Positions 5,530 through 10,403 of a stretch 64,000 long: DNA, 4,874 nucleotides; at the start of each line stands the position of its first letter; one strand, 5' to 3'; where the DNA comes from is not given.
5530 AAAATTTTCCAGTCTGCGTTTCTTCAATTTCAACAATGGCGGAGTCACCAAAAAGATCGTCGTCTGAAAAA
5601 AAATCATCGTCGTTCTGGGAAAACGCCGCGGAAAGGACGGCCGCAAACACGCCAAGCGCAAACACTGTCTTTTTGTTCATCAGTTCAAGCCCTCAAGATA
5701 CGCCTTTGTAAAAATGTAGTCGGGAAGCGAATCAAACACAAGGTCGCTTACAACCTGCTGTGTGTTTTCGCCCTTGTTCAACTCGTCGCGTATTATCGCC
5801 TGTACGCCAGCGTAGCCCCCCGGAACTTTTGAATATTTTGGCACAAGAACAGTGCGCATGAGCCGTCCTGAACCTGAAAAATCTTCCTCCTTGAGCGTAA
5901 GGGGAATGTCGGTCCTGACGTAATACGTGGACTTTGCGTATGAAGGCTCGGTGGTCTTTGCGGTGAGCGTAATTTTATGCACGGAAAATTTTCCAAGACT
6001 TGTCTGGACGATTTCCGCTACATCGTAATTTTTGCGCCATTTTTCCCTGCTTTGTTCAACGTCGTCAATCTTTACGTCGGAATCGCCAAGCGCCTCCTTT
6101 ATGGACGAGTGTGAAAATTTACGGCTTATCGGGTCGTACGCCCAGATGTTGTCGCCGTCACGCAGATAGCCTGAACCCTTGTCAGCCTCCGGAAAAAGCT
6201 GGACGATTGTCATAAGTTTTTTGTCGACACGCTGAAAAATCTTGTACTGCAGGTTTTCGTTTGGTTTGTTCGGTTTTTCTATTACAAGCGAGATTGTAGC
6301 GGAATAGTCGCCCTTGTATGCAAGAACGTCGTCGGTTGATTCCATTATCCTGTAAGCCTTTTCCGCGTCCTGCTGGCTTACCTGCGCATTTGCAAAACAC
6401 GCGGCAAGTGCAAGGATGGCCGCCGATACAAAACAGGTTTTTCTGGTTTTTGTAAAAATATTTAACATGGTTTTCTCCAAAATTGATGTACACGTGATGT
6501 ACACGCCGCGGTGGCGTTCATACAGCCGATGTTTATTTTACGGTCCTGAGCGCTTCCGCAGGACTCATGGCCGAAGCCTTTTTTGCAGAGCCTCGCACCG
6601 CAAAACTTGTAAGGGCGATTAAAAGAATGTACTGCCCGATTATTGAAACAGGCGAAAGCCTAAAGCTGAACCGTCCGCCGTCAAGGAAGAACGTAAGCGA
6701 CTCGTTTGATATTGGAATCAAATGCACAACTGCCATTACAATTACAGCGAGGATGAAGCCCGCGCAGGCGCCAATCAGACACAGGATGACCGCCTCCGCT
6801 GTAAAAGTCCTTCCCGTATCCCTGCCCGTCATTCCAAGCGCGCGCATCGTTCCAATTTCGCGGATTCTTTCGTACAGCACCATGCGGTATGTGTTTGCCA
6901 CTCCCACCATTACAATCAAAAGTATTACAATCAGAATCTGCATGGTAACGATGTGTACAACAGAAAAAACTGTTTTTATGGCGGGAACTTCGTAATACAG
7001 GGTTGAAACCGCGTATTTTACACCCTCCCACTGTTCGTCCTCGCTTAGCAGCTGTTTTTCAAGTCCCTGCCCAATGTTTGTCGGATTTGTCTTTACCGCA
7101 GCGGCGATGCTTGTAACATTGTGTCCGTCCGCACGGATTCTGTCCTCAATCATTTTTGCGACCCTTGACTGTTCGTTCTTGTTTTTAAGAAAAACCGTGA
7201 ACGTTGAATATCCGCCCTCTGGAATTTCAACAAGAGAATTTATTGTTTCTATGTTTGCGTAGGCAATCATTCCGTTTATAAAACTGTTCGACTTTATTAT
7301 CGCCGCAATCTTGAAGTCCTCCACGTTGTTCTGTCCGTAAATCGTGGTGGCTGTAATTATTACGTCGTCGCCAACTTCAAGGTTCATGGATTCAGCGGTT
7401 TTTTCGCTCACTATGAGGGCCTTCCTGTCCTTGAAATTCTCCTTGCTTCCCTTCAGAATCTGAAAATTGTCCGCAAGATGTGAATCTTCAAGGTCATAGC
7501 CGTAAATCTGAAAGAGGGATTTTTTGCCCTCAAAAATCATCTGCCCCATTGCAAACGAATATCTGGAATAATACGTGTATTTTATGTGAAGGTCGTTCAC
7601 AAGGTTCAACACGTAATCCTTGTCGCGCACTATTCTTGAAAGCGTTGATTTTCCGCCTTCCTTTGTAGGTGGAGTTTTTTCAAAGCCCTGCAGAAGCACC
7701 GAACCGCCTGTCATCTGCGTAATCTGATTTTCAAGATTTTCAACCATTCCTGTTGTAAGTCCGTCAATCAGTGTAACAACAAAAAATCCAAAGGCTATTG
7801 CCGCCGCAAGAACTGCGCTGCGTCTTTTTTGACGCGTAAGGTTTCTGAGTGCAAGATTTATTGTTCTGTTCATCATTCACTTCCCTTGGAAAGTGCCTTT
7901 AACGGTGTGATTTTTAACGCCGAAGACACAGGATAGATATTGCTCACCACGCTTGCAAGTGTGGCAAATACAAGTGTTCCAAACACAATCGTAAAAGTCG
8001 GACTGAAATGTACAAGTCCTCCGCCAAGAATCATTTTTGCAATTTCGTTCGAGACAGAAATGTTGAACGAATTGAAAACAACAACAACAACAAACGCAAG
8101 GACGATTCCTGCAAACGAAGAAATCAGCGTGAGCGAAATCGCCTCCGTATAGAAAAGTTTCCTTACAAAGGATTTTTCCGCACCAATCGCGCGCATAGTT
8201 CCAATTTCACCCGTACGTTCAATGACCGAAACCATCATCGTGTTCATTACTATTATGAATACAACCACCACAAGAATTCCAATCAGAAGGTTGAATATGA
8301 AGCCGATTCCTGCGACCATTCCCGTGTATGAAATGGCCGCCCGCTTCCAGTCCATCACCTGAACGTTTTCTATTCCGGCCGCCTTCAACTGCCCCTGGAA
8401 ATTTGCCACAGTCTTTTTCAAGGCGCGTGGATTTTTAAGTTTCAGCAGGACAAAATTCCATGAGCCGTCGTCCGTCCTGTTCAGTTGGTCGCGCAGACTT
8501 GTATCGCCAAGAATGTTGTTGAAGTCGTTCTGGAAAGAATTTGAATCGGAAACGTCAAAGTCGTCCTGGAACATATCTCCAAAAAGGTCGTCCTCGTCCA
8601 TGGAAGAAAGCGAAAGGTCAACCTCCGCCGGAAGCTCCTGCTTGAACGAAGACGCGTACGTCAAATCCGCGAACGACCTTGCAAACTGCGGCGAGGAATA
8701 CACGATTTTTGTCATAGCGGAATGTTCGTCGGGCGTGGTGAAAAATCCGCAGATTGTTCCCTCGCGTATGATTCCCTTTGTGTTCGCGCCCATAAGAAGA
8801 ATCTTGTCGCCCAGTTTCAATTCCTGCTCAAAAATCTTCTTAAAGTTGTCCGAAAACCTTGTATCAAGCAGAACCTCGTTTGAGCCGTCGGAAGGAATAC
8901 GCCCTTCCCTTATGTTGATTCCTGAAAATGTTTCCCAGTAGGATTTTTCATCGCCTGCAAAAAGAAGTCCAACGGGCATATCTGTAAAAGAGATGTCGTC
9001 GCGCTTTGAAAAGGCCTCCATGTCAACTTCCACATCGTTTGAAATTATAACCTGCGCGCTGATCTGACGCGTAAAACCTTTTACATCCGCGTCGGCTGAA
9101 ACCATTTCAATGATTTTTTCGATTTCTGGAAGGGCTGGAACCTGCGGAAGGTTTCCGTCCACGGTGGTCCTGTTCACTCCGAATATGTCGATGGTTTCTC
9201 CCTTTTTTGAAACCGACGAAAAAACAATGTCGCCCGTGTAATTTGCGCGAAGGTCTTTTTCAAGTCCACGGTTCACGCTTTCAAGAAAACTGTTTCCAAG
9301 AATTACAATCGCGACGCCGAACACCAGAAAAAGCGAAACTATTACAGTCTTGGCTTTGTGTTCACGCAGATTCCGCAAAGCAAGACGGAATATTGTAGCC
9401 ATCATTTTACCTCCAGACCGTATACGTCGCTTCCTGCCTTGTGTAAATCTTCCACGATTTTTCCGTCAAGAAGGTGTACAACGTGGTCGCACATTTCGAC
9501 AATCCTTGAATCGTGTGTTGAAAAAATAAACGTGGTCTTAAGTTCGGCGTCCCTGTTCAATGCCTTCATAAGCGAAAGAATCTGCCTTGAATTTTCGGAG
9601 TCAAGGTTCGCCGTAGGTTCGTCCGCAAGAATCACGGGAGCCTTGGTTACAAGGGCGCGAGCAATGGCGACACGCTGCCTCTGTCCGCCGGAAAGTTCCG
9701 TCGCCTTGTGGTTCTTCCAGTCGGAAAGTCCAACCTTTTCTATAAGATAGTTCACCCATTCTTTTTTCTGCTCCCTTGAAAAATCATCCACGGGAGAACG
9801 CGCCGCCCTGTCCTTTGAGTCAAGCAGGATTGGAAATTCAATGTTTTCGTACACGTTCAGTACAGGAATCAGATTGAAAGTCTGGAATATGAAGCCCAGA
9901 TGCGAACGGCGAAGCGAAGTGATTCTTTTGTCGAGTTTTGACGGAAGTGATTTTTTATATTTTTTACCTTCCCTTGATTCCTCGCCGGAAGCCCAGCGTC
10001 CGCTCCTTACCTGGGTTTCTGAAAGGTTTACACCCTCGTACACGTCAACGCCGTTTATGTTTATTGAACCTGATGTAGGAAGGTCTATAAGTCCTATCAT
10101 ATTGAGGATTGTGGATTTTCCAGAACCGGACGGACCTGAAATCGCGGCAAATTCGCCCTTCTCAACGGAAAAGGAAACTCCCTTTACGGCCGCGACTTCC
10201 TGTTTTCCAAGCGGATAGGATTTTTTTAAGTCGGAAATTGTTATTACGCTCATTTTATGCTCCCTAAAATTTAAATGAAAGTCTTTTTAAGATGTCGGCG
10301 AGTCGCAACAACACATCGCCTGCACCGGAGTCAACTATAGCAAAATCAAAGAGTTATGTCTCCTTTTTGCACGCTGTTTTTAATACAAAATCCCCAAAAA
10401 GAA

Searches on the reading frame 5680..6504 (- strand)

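Call 16: search_protein_families(library=pfam, proteins=[window:5680-6504:-], max_evalue=0.00001)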
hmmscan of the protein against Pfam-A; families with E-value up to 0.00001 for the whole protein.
window:5680-6504:- (274 aa): 1 family
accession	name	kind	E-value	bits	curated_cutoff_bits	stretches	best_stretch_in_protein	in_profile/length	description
PF17131.11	LolA_like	-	5.1e-31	108.2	30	1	97-271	4-183/184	Outer membrane lipoprotein-sorting protein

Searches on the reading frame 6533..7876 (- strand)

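Call 16: search_protein_families(library=pfam, proteins=[window:6533-7876:-], max_evalue=0.00001)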
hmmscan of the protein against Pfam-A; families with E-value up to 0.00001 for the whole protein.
window:6533-7876:- (447 aa): 2 families
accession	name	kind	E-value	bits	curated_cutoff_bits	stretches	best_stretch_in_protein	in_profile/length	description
PF02687.27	FtsX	-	6.9e-17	62.1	25.5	1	314-439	3-120/120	FtsX-like permease C-terminal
PF12704.14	MacB_PCD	-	3.2e-08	34.5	27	1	20-244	1-205/207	MacB-like periplasmic core domain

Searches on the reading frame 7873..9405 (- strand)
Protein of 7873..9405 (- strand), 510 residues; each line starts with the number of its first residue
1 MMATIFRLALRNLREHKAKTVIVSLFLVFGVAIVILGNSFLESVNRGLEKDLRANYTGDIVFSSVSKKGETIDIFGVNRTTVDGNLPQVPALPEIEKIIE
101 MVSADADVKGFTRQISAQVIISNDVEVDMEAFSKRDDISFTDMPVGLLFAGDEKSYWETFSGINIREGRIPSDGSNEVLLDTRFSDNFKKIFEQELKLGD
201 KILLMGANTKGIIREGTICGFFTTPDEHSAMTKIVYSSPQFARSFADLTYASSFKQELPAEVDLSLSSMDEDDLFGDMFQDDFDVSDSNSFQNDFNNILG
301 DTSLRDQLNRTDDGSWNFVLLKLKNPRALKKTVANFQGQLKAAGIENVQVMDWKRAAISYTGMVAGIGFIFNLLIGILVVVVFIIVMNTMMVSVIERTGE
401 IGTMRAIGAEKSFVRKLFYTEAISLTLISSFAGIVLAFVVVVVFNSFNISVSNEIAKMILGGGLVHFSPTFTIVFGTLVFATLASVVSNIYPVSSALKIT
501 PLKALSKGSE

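Call 16: search_protein_families(library=pfam, proteins=[window:7873-9405:-], max_evalue=0.00001)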
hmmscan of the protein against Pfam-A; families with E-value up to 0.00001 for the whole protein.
window:7873-9405:- (510 aa): 1 family
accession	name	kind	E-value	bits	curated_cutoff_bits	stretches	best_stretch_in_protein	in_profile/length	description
PF02687.27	FtsX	-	1.1e-15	58.2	25.5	1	373-501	2-120/120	FtsX-like permease C-terminal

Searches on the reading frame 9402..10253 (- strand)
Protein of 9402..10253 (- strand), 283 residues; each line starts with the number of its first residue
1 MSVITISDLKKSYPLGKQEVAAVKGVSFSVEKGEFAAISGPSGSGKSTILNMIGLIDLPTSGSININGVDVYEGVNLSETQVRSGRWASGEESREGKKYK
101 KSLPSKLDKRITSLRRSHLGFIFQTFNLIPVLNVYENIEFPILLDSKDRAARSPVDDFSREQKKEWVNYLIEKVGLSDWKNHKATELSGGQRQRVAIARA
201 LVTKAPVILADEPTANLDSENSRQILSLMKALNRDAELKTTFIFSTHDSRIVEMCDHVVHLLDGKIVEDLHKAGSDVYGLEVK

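Call 16: search_protein_families(library=pfam, proteins=[window:9402-10253:-], max_evalue=0.00001)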
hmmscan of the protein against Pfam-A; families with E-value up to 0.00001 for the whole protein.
window:9402-10253:- (283 aa): 3 families
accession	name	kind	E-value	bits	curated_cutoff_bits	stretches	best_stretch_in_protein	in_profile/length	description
PF00005.33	ABC_tran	-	6.9e-34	117.8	25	1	23-215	1-137/137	ABC transporter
PF02463.25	SMC_N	-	8.3e-09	35.6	40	0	179-261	135-211/220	RecF/RecN/SMC N terminal domain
PF13304.12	AAA_21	-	4.1e-08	34.1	27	0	183-252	234-303/304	AAA domain, putative AbiEii toxin, Type IV TA system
